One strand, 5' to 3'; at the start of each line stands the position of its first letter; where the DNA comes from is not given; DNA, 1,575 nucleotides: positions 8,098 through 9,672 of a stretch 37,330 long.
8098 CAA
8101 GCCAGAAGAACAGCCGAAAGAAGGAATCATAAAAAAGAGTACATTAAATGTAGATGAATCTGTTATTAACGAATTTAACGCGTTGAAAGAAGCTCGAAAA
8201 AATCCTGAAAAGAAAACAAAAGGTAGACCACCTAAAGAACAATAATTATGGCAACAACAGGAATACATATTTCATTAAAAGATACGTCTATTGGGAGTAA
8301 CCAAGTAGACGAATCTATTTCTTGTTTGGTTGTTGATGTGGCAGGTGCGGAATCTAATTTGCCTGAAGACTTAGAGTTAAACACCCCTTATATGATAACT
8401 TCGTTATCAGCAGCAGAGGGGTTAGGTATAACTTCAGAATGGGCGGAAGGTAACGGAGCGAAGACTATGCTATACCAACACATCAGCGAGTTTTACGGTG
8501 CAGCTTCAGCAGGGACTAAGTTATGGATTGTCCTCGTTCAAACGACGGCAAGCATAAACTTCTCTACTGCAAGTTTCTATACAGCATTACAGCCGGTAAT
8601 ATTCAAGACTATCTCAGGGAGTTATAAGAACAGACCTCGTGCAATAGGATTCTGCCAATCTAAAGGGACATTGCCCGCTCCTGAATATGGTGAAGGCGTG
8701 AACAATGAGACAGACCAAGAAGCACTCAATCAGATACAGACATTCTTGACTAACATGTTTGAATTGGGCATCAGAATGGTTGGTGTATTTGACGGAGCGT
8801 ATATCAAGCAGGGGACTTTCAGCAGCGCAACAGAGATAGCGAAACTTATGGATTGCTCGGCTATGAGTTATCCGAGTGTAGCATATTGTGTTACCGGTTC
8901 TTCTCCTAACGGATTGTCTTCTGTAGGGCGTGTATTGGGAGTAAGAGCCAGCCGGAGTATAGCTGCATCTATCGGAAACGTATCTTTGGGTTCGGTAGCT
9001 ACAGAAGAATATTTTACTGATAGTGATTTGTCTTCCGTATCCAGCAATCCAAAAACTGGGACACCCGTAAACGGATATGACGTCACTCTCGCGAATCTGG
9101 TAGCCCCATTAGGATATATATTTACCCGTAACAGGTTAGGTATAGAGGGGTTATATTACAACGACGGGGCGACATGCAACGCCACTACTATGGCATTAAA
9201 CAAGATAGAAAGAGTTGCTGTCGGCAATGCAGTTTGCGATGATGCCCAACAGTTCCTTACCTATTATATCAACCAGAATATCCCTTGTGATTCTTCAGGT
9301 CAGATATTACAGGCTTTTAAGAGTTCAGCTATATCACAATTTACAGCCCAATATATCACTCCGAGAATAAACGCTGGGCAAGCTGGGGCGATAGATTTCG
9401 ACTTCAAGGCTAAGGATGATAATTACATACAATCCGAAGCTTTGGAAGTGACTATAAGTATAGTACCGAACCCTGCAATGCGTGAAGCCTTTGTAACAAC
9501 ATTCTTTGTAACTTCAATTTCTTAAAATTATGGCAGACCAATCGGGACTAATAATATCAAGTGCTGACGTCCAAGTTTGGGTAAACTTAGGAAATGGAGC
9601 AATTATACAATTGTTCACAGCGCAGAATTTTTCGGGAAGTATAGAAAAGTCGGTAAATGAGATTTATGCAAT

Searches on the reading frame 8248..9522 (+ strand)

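Call 17: search_protein_families(library=phrogs, proteins=[window:8248-9522:+], max_evalue=0.001)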
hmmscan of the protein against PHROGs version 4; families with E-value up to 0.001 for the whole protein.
window:8248-9522:+ (425 aa): 1 family
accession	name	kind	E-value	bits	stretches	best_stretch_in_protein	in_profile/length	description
phrog_907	-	tail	1.2e-08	35.5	1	151-422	113-372/376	tail sheath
